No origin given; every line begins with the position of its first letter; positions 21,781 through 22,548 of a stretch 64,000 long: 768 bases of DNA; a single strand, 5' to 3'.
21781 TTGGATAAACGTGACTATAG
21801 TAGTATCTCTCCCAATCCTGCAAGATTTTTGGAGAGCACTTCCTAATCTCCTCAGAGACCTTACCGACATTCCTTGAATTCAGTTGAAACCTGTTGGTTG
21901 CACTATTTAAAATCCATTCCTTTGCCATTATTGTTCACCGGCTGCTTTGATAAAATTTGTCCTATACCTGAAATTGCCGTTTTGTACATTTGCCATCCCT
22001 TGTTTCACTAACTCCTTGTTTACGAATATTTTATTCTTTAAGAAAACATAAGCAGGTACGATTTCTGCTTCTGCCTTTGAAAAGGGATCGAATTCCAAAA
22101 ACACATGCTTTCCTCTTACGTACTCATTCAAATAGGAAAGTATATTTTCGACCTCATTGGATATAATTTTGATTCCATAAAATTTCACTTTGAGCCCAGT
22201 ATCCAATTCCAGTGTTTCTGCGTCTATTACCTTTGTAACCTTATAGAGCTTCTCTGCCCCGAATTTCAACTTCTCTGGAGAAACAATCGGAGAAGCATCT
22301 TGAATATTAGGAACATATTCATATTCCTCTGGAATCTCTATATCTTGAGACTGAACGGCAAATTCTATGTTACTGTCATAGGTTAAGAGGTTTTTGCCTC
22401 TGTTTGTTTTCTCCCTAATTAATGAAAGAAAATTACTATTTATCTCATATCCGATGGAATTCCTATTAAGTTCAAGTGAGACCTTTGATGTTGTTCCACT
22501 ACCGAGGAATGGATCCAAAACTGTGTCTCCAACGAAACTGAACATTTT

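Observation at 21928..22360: DNA MTase fused to a catalytically dead staphylococcal-nuclease-like domain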

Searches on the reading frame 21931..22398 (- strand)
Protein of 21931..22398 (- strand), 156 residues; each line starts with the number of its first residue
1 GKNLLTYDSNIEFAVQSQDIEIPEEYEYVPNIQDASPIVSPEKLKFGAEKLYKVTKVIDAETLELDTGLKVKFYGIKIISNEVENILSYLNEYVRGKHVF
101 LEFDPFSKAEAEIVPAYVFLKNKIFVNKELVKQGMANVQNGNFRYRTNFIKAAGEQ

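Call 5: search_protein_families(library=pfam, proteins=[window:21931-22398:-], max_evalue=10)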
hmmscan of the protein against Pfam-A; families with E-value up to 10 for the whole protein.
seq(156 aa): 1 family
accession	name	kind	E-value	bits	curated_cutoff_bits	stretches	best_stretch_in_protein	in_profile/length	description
PF00565.23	SNase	-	0.0017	19.2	21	1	109-140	47-78/107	Staphylococcal nuclease homologue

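Call 6: search_solved_structures(query=window:21931-22398:-, max_evalue=10, show_alignments=3)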
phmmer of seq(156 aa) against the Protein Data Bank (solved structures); distinct sequences matched with E-value up to 10: 3.
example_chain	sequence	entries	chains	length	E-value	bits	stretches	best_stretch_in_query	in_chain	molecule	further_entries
9no2_A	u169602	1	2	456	0.32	14.2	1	41-131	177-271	Enolase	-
1w6t_A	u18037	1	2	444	0.33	14.2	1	41-107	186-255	ENOLASE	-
2okl_A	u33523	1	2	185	0.62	13.3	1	6-43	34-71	Peptide deformylase 2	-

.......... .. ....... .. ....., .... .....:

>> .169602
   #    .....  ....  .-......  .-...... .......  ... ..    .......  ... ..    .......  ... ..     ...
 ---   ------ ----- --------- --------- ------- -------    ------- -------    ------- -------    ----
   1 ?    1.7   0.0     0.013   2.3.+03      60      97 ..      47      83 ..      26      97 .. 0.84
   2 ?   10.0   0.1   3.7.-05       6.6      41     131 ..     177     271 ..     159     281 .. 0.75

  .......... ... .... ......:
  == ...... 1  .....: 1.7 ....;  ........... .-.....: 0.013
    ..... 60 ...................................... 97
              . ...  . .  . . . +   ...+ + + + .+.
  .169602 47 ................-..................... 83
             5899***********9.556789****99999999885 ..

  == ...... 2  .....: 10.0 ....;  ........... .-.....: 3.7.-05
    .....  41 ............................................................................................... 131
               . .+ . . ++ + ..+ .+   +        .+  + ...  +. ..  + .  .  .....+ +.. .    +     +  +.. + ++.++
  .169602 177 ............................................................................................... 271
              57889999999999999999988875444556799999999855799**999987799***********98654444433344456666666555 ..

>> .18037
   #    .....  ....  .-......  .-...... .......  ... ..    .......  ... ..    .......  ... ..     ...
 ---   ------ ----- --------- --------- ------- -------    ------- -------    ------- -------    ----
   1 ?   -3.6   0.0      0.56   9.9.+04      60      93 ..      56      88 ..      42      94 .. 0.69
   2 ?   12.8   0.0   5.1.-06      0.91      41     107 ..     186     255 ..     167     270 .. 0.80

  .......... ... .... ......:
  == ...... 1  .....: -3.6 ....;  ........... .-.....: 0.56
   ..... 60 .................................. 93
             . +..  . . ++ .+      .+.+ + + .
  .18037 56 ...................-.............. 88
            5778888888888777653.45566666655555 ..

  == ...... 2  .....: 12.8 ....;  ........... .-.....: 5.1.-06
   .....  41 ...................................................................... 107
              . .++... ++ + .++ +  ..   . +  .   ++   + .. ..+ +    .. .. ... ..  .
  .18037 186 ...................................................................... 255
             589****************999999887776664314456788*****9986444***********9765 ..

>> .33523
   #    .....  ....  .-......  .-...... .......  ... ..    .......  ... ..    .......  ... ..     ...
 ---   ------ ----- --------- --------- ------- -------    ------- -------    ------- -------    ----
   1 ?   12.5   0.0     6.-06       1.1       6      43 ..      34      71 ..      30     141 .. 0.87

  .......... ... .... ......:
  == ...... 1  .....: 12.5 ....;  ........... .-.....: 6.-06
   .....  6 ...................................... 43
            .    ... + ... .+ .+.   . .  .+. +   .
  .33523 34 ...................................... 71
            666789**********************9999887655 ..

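Call 13: search_solved_structures(query=A1, max_evalue=10, show_alignments=4)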
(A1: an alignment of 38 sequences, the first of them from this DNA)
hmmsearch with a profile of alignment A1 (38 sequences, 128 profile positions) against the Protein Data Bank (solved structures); distinct sequences matched with E-value up to 10: 214 (the best 60 are shown).
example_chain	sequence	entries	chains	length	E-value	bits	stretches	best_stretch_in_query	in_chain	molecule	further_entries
3sr1_A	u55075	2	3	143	0.012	18.9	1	56-114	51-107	thermonuclease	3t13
4f8m_A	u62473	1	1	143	0.019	18.2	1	55-114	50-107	Thermonuclease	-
5e1f_A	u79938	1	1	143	0.022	18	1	27-114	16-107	Thermonuclease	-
6xsh_A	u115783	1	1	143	0.023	18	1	55-114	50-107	Thermonuclease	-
3mhb_A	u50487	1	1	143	0.025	17.9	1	40-114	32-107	Thermonuclease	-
5isr_A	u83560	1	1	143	0.025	17.9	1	40-114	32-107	Thermonuclease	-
4hth_A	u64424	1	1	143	0.025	17.8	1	47-114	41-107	Thermonuclease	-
4i65_A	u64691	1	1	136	0.025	17.8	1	57-116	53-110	Thermonuclease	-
9cil_A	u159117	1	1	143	0.025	17.8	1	49-114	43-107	Thermonuclease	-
6xsf_A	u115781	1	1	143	0.027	17.7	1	50-114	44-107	Thermonuclease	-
4df7_A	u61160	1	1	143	0.032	17.5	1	56-114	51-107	Thermonuclease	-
3tme_A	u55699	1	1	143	0.034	17.4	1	55-114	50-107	Thermonuclease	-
4r8n_A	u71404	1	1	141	0.035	17.4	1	60-116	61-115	Thermonuclease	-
1snd_A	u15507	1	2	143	0.038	17.3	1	57-115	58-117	STAPHYLOCOCCAL NUCLEASE DIMER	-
4k6d_A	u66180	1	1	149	0.039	17.2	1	56-116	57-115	Thermonuclease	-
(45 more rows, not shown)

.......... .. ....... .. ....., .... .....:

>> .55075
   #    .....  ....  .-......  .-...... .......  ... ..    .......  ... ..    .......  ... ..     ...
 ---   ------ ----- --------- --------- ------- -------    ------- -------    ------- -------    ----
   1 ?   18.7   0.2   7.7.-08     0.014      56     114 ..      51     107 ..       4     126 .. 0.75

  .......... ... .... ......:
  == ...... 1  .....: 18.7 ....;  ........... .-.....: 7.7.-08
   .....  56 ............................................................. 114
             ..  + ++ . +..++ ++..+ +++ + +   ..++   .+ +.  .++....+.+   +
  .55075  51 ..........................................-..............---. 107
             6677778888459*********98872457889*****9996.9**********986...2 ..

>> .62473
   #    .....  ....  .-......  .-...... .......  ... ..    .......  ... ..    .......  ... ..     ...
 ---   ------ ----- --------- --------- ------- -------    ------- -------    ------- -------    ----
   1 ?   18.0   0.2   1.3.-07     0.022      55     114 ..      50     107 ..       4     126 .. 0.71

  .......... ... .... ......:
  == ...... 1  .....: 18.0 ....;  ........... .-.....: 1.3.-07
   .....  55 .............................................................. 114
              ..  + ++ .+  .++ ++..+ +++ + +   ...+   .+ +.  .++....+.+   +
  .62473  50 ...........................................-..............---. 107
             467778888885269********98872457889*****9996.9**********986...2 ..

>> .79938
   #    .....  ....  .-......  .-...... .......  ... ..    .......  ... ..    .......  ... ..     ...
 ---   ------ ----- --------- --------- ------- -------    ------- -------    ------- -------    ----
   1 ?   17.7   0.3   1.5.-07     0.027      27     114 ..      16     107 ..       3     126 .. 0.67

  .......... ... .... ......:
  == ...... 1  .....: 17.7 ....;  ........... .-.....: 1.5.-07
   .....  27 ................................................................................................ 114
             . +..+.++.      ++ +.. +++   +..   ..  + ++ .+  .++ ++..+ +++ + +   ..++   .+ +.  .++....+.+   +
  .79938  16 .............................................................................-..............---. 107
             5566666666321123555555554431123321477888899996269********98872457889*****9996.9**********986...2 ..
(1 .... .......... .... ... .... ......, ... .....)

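Call 20: predict_structure(alignment_id=A1)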
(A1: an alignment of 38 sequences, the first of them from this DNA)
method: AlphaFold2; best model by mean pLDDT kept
length: 127 residues; sequences in the alignment: 38
mean_pLDDT: 84.3   pTM: 0.74
mean pLDDT of the five models: 84.3, 83.8, 83.7, 83.2, 83.1
residues with pLDDT >= 90: 77; 70-90: 28; 50-70: 12; < 50: 10
segments of 3 or more residues with pLDDT < 50: 1-8
pLDDT, mean of each block of 10 residues (from residue 1): 44 56 94 94 94 94 95 84 88 92 94 88 78
secondary structure, 60 per line:
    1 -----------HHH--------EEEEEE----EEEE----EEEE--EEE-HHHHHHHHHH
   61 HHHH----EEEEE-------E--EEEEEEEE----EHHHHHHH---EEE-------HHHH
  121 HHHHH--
elements in order: E23-28 E33-36 E41-44 E47-49 H51-64 E69-73 E84-91 H97-103 E107-109 H117-125

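Call 23: fold_search(model_id=the predicted structure, library=pdb)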
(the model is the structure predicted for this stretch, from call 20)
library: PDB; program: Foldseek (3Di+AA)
matches with E <= 10: 588; with E <= 0.001: 288
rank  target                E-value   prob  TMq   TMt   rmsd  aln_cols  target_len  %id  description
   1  5igf                  3.7e-06  1.00  0.72  0.71   2.4       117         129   20  Crystal structure of Staphylococcal nuclease variant Delta+PHS T62H/V66D at cryogenic temperature (released 2016-03-09)
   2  1ey6                  4.2e-06  1.00  0.70  0.66   3.2       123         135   19  STRUCTURE OF S. NUCLEASE STABILIZING MUTANT T41I (released 2000-10-18)
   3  4g57                  4.7e-06  1.00  0.72  0.68   2.5       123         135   18  Staphylococcal Nuclease double mutant I72L, I92L (released 2012-08-29)
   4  4ky5                  5.4e-06  1.00  0.71  0.70   2.8       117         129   21  Crystal structure of Staphylococcal nuclease variant Delta+PHS V23D at pH 7 and cryogenic temperature (released 2013-06-12)
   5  3dmu                  5.7e-06  1.00  0.73  0.74   2.2       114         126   20  Crystal structure of Staphylococcal nuclease variant PHS T62K at cryogenic temperature (released 2008-11-04)
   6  4zui                  5.7e-06  1.00  0.70  0.69   2.7       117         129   21  Crystal structure of Staphylococcal nuclease variant Delta+PHS V23H at cryogenic temperature (released 2015-05-27)
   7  4id6                  6.1e-06  1.00  0.71  0.66   3.2       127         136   19  Crystal Structure of Staphylococcal nuclease mutant V23I/I72L (released 2013-03-06)
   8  5kru                  6.4e-06  1.00  0.64  0.62   3.4       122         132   19  Crystal structure of Staphylococcal nuclease variant Delta+PHS T62E/V66K at cryogenic temperature (released 2016-07-27)
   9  3lx0                  6.9e-06  1.00  0.72  0.68   2.3       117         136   20  Crystal structure of Staphylococcal nuclease variant Delta+PHS D21N at cryogenic temperature (released 2011-02-16)
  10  5i9p                  7.3e-06  1.00  0.72  0.71   2.4       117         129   21  Crystal structure of Staphylococcal nuclease variant Delta+PHS T62H at cryogenic temperature (released 2016-03-09)
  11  2eyp                  7.7e-06  1.00  0.72  0.68   2.6       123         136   18  Crystal structure of Staphylococcal nuclease mutant T120V (released 2006-10-24)
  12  3t13_A                7.7e-06  1.00  0.70  0.69   3.2       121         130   21  Crystal structure of Staphylococcal nuclease variant Delta+PHS A69G at cryogenic temperature (released 2011-08-03)
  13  2rdf                  8.2e-06  1.00  0.72  0.73   2.3       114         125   20  Crystal Structure of staphyloccocal nuclease VIAGAN/E75A variant at cryogenic temperature (released 2008-06-10)
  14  5kyi                  8.8e-06  1.00  0.72  0.71   2.4       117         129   20  Crystal structure of Staphylococcal nuclease variant Delta+PHS T62K/V66E pH 9 at cryogenic temperature (released 2016-08-03)
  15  3c1e                  8.8e-06  1.00  0.71  0.69   3.0       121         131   21  Crystal structure of Staphylococcal nuclease variant Delta+PHS L125K at cryogenic temperature (released 2008-11-04)
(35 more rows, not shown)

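Call 33: search_protein_families(library=pfam, alignment_id=A1, max_evalue=0.01)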
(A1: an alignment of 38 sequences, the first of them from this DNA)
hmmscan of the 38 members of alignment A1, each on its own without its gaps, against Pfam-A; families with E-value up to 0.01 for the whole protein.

A. member 1, seq(127 aa): 1 family
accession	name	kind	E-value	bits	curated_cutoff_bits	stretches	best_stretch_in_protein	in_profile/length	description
PF00565.23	SNase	-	0.0012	19.7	21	1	80-111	47-78/107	Staphylococcal nuclease homologue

B. families by the number of members that match (of 38 scanned): 1 family
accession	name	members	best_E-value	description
PF00565.23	SNase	29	7.3e-07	Staphylococcal nuclease homologue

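Call 34: search_protein_representatives(alignment_id=A1)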
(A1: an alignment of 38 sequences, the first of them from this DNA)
Query: 38 sequences, 128 profile positions. Proteins with E-value up to 0.001 (for the whole library): 2829; up to 1e-10: 209; up to 1e-30: 10. The best 150 are listed.
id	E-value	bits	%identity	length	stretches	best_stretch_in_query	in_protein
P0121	8.4e-55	200.5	-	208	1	1-126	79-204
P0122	2.0e-53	196.0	-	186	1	1-124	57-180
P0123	4.1e-43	162.7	-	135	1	1-125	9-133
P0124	5.7e-41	155.7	-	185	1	1-125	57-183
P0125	1.4e-36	141.6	-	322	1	1-124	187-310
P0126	7.4e-35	136.0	-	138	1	1-127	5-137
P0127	2.3e-34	134.4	-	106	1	29-123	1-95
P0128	9.3e-32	126.0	-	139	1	1-108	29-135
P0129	2.4e-31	124.6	-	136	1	11-109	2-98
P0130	6.0e-31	123.3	-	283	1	1-126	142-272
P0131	1.5e-30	122.0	-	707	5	34-115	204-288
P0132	1.9e-30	121.7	-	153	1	1-85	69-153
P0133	3.6e-29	117.6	-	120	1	12-125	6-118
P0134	1.9e-28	115.3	-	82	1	45-124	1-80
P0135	2.3e-27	111.8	-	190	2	1-84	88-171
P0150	1.9e-21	92.6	-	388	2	25-125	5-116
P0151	2.4e-21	92.3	-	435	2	18-124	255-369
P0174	1.2e-18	83.5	-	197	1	16-126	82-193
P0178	3.6e-18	82.0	-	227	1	15-124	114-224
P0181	4.7e-18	81.7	-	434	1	17-126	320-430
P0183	7.2e-18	81.1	-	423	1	14-123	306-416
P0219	1.5e-15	73.5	-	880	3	37-122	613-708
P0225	5.2e-15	71.8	-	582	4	39-124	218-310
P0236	7.0e-14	68.2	-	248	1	30-122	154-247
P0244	2.1e-13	66.6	-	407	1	29-111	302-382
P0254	4.2e-13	65.6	-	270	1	24-126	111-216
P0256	4.5e-13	65.5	-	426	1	18-126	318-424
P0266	8.5e-13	64.7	-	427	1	22-125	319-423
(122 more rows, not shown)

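Call 38: search_protein_families(library=pfam, proteins=[P0178, P0174, P0236, P0254, P0244, P0131, P0219, P0225, P0151, P0150], max_evalue=0.001)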
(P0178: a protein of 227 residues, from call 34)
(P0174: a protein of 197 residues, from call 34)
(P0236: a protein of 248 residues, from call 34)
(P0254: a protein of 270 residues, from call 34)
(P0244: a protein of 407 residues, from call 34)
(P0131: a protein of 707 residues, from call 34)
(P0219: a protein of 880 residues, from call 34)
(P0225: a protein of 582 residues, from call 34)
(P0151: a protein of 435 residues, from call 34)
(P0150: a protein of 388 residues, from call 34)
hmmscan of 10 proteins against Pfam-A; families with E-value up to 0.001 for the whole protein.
P0178 (227 aa): 2 families
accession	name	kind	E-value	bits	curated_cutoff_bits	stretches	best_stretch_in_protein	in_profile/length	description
PF00005.33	ABC_tran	-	2.2e-19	70.9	25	1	19-139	3-113/137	ABC transporter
PF00565.23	SNase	-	0.00078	20.3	21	0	155-220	25-90/107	Staphylococcal nuclease homologue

P0174 (197 aa): 1 family
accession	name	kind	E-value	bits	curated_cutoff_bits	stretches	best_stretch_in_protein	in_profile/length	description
PF00565.23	SNase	-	7.9e-05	23.5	21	1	122-193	25-96/107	Staphylococcal nuclease homologue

P0236 (248 aa): 3 families
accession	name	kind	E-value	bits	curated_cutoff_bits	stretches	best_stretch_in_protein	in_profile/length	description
PF00005.33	ABC_tran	-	7.6e-26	91.8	25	1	29-160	1-132/137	ABC transporter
PF13304.12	AAA_21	-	1.1e-05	26.2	27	0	42-74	2-30/304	AAA domain, putative AbiEii toxin, Type IV TA system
PF00565.23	SNase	-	1.9e-05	25.5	21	1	179-245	24-90/107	Staphylococcal nuclease homologue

P0254 (270 aa): 1 family
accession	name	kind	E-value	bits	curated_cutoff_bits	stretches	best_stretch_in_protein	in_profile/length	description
PF00565.23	SNase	-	4e-05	24.5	21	1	148-213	29-93/107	Staphylococcal nuclease homologue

P0244 (407 aa): 3 families
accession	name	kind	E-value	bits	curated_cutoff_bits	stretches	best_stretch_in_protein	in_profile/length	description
PF00929.31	RNase_T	-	5e-07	30.8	24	1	279-314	2-36/164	Exonuclease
PF00565.23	SNase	-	0.00048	21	21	1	326-382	24-78/107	Staphylococcal nuclease homologue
PF17172.10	GST_N_4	-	0.00066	20.8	30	0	78-103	74-99/99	Glutathione S-transferase N-terminal domain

P0131 (707 aa): 1 family
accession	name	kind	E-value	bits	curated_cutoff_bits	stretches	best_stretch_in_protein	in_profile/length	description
PF00565.23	SNase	-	1.9e-45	154.1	21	3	212-314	2-107/107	Staphylococcal nuclease homologue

P0219 (880 aa): 3 families
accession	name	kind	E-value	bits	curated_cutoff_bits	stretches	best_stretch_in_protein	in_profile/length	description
PF00565.23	SNase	-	4.4e-50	169.1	21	3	620-722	1-106/107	Staphylococcal nuclease homologue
PF13360.13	PQQ_2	-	9e-20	71.7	27.6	2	237-356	11-129/233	Outer membrane protein assembly factor BamB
PF13570.13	Beta-prop_ACSF4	-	1.9e-07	31.3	133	0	35-186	80-224/329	Beta-alanine-activating enzyme, beta-propeller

P0225 (582 aa): 1 family
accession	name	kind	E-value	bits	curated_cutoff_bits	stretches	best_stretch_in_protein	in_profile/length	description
PF00565.23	SNase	-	3.9e-32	111.3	21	4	240-322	27-106/107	Staphylococcal nuclease homologue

P0151 (435 aa): 1 family
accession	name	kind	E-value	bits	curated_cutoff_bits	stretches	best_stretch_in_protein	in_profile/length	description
PF00565.23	SNase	-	1.3e-40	138.6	21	2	278-381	1-106/107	Staphylococcal nuclease homologue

P0150 (388 aa): 1 family
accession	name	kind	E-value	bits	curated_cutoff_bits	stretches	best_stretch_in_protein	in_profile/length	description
PF00565.23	SNase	-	2.2e-48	163.6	21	2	22-127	2-106/107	Staphylococcal nuclease homologue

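Call 66: find_encoding_contigs(protein=P0181, flank=3000, max_places=3)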
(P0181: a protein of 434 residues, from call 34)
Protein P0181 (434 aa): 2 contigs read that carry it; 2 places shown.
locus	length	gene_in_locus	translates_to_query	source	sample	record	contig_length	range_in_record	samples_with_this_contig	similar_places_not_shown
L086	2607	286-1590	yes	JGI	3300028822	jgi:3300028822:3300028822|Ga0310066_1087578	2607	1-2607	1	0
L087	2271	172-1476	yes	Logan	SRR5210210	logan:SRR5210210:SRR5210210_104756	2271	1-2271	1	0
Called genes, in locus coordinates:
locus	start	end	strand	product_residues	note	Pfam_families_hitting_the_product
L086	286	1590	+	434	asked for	PF01555:N6_N4_Mtase, PF00565:SNase (weak)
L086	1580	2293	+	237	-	PF09568:RE_MjaI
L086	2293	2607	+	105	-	?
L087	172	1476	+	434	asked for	PF01555:N6_N4_Mtase, PF00565:SNase (weak)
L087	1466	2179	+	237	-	PF09568:RE_MjaI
